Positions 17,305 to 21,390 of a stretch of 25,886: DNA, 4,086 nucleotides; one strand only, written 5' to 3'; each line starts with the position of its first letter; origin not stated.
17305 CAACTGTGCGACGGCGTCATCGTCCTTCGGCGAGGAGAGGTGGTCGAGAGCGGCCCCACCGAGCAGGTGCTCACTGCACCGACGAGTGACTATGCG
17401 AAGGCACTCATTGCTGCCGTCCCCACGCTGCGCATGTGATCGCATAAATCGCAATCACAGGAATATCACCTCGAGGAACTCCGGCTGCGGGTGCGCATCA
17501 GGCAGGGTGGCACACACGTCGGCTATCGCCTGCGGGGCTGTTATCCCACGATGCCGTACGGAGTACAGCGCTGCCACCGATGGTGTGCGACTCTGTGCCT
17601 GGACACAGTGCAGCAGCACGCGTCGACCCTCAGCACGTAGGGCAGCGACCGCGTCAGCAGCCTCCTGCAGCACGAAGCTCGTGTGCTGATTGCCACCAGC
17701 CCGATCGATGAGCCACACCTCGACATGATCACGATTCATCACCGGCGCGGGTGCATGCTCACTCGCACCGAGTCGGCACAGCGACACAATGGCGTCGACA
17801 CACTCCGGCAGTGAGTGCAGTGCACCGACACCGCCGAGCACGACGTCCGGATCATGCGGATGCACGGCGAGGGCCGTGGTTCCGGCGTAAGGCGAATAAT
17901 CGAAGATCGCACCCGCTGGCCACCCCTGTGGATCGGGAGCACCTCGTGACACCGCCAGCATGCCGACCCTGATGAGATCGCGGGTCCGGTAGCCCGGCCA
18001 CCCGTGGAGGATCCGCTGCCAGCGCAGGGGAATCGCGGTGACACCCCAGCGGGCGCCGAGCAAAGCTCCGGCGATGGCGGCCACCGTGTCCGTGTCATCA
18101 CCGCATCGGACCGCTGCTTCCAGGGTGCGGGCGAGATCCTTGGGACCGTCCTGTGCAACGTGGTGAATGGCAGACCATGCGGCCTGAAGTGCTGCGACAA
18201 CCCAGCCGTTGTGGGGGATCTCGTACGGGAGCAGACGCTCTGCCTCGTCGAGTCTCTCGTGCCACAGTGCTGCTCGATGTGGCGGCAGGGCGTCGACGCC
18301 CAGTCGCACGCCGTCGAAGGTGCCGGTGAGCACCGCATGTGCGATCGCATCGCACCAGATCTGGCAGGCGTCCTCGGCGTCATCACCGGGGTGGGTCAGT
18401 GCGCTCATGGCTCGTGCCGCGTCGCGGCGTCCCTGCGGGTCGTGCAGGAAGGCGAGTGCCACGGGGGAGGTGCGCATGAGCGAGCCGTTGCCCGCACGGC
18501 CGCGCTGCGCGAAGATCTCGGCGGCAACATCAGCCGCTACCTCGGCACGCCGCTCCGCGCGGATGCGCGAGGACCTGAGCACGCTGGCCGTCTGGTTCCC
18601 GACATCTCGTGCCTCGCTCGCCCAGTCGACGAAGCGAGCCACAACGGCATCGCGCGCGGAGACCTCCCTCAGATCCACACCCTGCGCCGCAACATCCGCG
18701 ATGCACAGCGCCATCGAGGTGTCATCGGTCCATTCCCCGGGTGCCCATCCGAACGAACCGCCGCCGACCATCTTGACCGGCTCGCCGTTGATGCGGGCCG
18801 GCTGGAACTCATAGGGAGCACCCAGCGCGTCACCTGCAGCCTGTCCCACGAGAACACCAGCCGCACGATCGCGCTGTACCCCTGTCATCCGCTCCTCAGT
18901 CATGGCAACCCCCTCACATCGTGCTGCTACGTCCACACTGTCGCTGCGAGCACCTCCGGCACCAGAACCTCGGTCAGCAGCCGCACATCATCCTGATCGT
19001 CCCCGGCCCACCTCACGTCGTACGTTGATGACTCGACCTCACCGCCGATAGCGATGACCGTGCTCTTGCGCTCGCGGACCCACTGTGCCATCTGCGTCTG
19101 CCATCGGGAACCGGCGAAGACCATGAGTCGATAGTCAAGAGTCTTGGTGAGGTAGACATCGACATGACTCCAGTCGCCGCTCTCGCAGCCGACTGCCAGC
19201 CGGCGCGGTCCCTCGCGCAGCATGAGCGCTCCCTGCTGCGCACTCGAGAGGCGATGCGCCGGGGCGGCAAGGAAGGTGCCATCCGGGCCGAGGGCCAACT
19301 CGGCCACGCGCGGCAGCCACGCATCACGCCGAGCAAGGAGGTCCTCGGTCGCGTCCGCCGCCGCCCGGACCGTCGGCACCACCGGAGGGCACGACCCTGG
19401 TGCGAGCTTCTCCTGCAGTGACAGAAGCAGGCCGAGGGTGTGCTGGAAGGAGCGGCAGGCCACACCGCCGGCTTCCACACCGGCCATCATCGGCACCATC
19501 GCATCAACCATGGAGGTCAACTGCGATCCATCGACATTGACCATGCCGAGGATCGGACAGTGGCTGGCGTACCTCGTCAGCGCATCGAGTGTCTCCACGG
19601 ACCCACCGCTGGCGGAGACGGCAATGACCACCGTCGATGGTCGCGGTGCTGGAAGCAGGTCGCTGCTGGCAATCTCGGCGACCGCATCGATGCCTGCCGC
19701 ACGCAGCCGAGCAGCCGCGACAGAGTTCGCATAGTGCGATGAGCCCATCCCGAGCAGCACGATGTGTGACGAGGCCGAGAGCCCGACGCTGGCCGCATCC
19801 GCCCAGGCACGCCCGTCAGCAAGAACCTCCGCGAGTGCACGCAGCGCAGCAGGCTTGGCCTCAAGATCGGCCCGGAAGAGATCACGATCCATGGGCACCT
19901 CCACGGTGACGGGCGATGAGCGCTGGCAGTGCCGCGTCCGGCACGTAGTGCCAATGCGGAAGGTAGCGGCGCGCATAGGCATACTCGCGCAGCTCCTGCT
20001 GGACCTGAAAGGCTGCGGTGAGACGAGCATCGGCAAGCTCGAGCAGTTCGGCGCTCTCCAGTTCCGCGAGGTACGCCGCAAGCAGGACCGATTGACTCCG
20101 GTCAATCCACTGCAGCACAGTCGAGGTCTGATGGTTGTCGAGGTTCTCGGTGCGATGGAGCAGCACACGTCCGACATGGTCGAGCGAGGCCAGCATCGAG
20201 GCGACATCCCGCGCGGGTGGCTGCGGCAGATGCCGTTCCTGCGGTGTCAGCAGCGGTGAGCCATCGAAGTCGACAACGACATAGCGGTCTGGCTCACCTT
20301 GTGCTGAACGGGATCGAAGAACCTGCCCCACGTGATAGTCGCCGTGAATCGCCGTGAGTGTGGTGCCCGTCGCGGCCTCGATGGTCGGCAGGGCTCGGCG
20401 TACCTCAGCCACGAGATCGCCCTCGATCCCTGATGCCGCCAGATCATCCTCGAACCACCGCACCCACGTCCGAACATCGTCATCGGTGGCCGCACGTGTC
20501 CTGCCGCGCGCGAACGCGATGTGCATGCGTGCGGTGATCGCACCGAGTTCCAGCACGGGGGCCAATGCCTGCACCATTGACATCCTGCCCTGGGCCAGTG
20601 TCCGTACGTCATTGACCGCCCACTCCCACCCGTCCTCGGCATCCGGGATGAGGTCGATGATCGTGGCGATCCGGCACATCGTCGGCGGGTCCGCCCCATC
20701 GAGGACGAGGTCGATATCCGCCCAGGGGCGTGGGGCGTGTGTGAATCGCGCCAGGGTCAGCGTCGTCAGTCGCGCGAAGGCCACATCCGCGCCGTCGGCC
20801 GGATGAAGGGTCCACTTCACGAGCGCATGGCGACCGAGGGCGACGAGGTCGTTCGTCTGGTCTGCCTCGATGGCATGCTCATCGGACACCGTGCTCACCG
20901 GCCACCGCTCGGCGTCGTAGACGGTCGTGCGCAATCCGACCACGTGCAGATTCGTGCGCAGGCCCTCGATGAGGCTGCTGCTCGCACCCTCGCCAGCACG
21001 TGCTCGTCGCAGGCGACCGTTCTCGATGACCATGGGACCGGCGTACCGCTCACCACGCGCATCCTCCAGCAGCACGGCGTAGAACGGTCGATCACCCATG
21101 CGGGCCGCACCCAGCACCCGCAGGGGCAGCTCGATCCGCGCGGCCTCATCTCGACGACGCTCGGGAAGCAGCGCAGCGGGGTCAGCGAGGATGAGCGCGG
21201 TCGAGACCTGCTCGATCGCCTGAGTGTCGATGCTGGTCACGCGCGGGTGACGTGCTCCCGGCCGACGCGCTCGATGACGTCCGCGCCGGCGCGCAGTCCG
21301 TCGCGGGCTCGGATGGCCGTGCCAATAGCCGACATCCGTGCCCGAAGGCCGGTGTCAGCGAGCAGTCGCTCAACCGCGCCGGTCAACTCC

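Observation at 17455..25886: Candidate uncharacterised amino-sugar(-conjugate) system: GT1 + glucosamine-type kinase + SIS + ARH-phosphatase operon facing an atypical PotD importer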

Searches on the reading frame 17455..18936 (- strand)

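Call 4: search_protein_families(library=pfam, proteins=[window:17455-18936:-], max_evalue=0.01)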
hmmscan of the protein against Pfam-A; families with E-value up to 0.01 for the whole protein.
window:17455-18936:- (493 aa): 2 families
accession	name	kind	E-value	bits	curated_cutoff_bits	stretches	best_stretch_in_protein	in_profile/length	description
PF03747.19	ADP_ribosyl_GH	-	4.7e-56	191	26.2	1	27-304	1-286/287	ADP-ribosylglycohydrolase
PF00782.25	DSPc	-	3.1e-06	27.5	33.5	1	415-488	51-124/133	Dual specificity phosphatase, catalytic domain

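Call 5: search_protein_families(library=ncbifam, proteins=[window:17455-18936:-], max_evalue=0.01)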
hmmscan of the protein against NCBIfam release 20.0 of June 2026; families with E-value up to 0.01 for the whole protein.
window:17455-18936:- (493 aa): 2 families
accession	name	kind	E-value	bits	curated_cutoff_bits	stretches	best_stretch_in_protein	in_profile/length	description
NF041672.1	ADPriboarghdlase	equivalog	2.2e-35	122.1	490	1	19-308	64-340/361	ADP-ribosylarginine hydrolase Tri1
TIGR02662.1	dinitro_DRAG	equivalog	1.6e-27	96.5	337.05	1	22-310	2-267/287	ADP-ribosyl-[dinitrogen reductase] hydrolase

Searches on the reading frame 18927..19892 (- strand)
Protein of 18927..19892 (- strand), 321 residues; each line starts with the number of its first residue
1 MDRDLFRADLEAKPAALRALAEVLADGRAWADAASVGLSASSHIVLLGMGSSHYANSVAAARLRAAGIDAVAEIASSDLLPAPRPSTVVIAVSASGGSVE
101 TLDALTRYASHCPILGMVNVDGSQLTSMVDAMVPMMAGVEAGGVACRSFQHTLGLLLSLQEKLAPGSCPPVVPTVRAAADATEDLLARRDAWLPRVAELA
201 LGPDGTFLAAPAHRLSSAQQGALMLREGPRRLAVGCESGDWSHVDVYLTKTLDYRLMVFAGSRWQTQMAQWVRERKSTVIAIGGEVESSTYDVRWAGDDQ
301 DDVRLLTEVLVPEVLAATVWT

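Call 30: search_solved_structures(query=window:18927-19892:-, max_evalue=0.001, show_alignments=3)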
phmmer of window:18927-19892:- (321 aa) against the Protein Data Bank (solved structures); distinct sequences matched with E-value up to 0.001: 8.
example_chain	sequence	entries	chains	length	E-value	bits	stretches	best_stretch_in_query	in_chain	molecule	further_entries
1moq_A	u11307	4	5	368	1.4e-06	31.2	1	37-248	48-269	GLUCOSAMINE 6-PHOSPHATE SYNTHASE | Glutamine--fructose-6-phosphate aminotransferase [isomerizing]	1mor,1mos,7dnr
1jxa_A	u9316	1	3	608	2.2e-06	30.6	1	37-246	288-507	glucosamine 6-phosphate synthase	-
4amv_A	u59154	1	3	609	2.2e-06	30.6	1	37-246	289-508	GLUCOSAMINE--FRUCTOSE-6-PHOSPHATE AMINOTRANSFERASE [ISOMER IZING]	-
3ooj_A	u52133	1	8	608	2.7e-06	30.4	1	37-245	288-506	Glucosamine/fructose-6-phosphate aminotransferase, isomerizing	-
2j6h_A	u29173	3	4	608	2.7e-06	30.4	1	37-245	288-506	GLUCOSAMINE-FRUCTOSE-6-PHOSPHATE AMINOTRANSFERASE | GLUCOSAMINE--FRUCTOSE-6-PHOSPHATE AMINOTRANSFERASE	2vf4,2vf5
7kqa_A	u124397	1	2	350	2.7e-05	27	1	33-243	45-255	Iron dicitrate transport regulator FecR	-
8eol_A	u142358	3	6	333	0.00049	22.9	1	11-166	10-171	GLUCOSAMINE-6-PHOSPHATE DEAMINASE | Glutamine-fructose-6-phosphate transaminase (Isomerizing)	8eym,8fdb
3hba_A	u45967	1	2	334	0.00049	22.9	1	11-166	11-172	Putative phosphosugar isomerase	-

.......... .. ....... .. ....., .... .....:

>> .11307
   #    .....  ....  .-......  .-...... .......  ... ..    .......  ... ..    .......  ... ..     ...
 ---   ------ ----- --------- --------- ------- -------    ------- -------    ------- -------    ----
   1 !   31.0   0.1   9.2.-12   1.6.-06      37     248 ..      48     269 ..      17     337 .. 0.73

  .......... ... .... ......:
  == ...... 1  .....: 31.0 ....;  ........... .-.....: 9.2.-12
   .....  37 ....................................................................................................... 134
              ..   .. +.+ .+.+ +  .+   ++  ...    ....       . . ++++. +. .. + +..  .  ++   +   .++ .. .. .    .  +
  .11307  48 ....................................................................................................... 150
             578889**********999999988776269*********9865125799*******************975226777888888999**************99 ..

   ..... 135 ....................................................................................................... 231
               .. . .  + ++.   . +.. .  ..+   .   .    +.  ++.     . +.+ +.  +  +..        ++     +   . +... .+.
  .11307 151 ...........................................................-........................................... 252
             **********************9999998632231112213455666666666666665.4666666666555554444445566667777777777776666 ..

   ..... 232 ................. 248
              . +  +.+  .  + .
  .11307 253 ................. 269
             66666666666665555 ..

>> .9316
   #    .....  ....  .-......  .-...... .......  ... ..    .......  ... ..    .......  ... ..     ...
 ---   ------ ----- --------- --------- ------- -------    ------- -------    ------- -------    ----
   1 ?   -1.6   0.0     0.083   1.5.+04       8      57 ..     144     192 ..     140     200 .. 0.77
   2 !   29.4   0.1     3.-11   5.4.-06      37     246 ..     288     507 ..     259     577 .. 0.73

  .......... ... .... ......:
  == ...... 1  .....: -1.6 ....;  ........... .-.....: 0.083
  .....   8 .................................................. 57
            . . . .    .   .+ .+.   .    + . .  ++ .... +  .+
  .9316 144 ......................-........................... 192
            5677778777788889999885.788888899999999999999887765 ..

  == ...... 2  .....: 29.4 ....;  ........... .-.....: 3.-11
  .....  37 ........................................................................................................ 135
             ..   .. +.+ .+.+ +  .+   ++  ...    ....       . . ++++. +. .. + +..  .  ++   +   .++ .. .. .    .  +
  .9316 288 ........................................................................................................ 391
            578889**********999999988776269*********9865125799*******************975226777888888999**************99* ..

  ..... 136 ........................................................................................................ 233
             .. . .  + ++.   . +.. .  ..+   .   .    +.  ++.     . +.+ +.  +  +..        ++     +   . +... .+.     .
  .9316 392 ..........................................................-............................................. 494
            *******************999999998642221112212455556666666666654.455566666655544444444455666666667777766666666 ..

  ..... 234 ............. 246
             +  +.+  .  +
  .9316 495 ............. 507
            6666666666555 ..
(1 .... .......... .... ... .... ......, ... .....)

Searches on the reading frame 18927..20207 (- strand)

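Call 4: search_protein_families(library=pfam, proteins=[window:18927-20207:-], max_evalue=0.01)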
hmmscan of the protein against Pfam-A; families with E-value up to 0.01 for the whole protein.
window:18927-20207:- (426 aa): 1 family
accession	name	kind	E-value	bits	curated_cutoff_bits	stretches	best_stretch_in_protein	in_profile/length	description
PF01380.27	SIS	-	0.00025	21.3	25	1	143-258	2-122/131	SIS domain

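Call 5: search_protein_families(library=ncbifam, proteins=[window:18927-20207:-], max_evalue=0.01)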
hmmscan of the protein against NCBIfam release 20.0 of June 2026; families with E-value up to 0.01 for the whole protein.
window:18927-20207:- (426 aa): 5 families
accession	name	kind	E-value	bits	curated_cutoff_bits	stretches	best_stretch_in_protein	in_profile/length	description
TIGR01135.1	glmS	equivalog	5.5e-15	54.9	418.05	1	119-269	261-418/607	glutamine--fructose-6-phosphate transaminase (isomerizing)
NF001484.0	PRK00331.1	subfamily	5.6e-14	51.4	381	1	137-270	277-414/601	isomerizing glutamine--fructose-6-phosphate transaminase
NF046059.1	NagB_SO3506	equivalog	4.4e-05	23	430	1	191-265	87-162/330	glucosamine-6-phosphate deaminase NagB-II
NF006423.0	PRK08674.1-2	equivalog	0.00014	20.8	254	1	129-212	10-94/317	bifunctional phosphoglucose/phosphomannose isomerase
NF005712.0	PRK07524.1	subfamily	0.00025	19.7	500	1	93-195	151-251/536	5-guanidino-2-oxopentanoate decarboxylase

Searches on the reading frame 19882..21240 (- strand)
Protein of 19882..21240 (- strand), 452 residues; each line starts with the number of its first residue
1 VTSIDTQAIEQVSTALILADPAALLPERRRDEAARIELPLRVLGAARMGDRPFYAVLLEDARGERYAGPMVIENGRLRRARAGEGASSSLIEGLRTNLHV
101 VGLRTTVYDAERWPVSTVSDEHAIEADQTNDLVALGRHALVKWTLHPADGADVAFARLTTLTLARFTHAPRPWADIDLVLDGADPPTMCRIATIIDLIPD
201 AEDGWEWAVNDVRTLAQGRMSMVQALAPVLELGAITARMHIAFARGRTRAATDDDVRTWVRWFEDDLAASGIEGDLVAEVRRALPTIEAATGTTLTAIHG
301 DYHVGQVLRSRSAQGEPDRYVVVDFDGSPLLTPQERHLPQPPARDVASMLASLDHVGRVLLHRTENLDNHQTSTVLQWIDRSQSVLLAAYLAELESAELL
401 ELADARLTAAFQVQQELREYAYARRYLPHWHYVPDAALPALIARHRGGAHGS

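Call 4: search_protein_families(library=pfam, proteins=[window:19882-21240:-], max_evalue=0.01)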
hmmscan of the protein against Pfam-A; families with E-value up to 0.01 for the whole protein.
window:19882-21240:- (452 aa): 0 families

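Call 5: search_protein_families(library=ncbifam, proteins=[window:19882-21240:-], max_evalue=0.01)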
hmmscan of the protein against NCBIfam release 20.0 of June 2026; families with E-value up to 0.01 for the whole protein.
window:19882-21240:- (452 aa): 4 families
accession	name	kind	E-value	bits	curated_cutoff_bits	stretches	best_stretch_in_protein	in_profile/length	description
NF041273.1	GlcN_kinase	equivalog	1.3e-80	271.5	550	1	60-442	16-391/391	glucosamine kinase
TIGR02457.1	TreS_Cterm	hypoth_equivalog_domain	1.5e-21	76.7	375.05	1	287-436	372-523/529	putative maltokinase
NF011293.0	PRK14705.1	equivalog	3.5e-20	71.2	2376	1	198-449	236-477/1224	1,4-alpha-glucan branching enzyme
NF008738.0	PRK11768.1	equivalog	0.0013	18.1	194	0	216-327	110-222/327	serine/threonine protein kinase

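Call 12: find_related_loci(query=window:19882-21240:-, collection=genome_contigs, flank=10000)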
Query window:19882-21240:- (452 aa) in genome_contigs; peptide patterns used: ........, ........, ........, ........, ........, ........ (x = any residue, [..] = any of these).
91 stretches matched a pattern; 1 encode a relative of the query (tblastn E <= 1e-3); 1 distinct loci.
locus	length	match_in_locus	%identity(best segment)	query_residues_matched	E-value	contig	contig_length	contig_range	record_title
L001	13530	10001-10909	34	127-438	5e-31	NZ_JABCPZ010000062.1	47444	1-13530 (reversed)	Nonomuraea antri strain NN258 NODE_62_length_47444_cov_19.552191, whole genome shotgun sequence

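Call 18: search_protein_families(library=pfam, proteins=[L001:11915-12481:-], max_evalue=0.001)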
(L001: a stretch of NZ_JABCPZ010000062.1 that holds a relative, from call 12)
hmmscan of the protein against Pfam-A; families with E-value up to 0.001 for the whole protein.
L001:11915-12481:- (188 aa): 2 families
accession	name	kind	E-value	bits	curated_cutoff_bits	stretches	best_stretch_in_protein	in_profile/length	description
PF03029.23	ATP_bind_1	-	2.9e-33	116.1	27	1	16-183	1-238/240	Conserved hypothetical ATP binding protein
PF00009.33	GTP_EFTU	-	0.00051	20.1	26.5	1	13-181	5-185/188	Elongation factor Tu GTP binding domain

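Call 26: search_protein_families(library=pfam, proteins=[L001:2317-3714:-], max_evalue=0.001)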
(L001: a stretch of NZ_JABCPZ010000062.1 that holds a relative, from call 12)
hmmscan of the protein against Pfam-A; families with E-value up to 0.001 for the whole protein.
L001:2317-3714:- (465 aa): 1 family
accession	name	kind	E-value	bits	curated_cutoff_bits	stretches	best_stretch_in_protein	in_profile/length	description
PF00171.27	Aldedh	-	5.4e-161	536.7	23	1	3-448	10-460/461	Aldehyde dehydrogenase family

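Call 33: search_protein_families(library=ncbifam, proteins=[L001:2317-3714:-], max_evalue=1e-10)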
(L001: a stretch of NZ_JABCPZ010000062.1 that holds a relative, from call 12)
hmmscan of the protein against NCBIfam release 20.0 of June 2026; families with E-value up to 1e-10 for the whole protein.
L001:2317-3714:- (465 aa): 43 families (the best 25 are shown)
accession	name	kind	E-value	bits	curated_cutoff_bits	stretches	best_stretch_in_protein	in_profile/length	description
NF010000.0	PRK13473.1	subfamily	1.3e-187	624.2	615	1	3-453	20-474/475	aminobutyraldehyde dehydrogenase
TIGR03374.1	ABALDH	equivalog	5.6e-151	503.5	909.3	1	4-452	20-472/472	aminobutyraldehyde dehydrogenase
TIGR01804.1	BADH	equivalog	6.4e-130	433.7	668.6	1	2-444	15-464/467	betaine-aldehyde dehydrogenase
NF009725.0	PRK13252.1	equivalog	2.3e-127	425.4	593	1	3-452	25-480/488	betaine-aldehyde dehydrogenase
NF045735.1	PaDhStyDPseudo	equivalog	1.5e-125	419.6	850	1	5-450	23-480/483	phenylacetaldehyde dehydrogenase StyD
NF045736.1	PaDhStyDRhodo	equivalog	2.5e-124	415.5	800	1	5-438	23-464/479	phenylacetaldehyde dehydrogenase StyD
TIGR02299.1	HpaE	equivalog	1.5e-121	406.4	638.35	1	5-454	21-479/488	5-carboxymethyl-2-hydroxymuconate semialdehyde dehydrogenase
TIGR03216.1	OH_muco_semi_DH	equivalog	2.6e-114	382.5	693.25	1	5-452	19-480/481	2-hydroxymuconic semialdehyde dehydrogenase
TIGR01780.1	SSADH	subfamily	5.1e-110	368.4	646.35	1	5-446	2-447/448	succinate-semialdehyde dehydrogenase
TIGR04284.1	aldehy_Rv0768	hypoth_equivalog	7.3e-110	368.2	775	1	4-447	19-474/480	aldehyde dehydrogenase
NF006916.0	PRK09407.1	equivalog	5.3e-109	365.2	521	1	3-455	37-496/526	succinic semialdehyde dehydrogenase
NF007352.0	PRK09847.1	equivalog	1.5e-105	353.5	850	1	3-444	38-484/495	aldehyde dehydrogenase PuuC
NF007497.0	PRK10090.1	equivalog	3.8e-105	352.4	500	1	2-448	24-474/480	aldehyde dehydrogenase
NF050026.1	AcaldDHExaC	equivalog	2.9e-96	323.1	900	1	5-454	36-496/503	acetaldehyde dehydrogenase ExaC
NF008415.0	PRK11241.1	equivalog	6.4e-96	321.9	828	1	4-449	30-478/482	NADP-dependent succinate-semialdehyde dehydrogenase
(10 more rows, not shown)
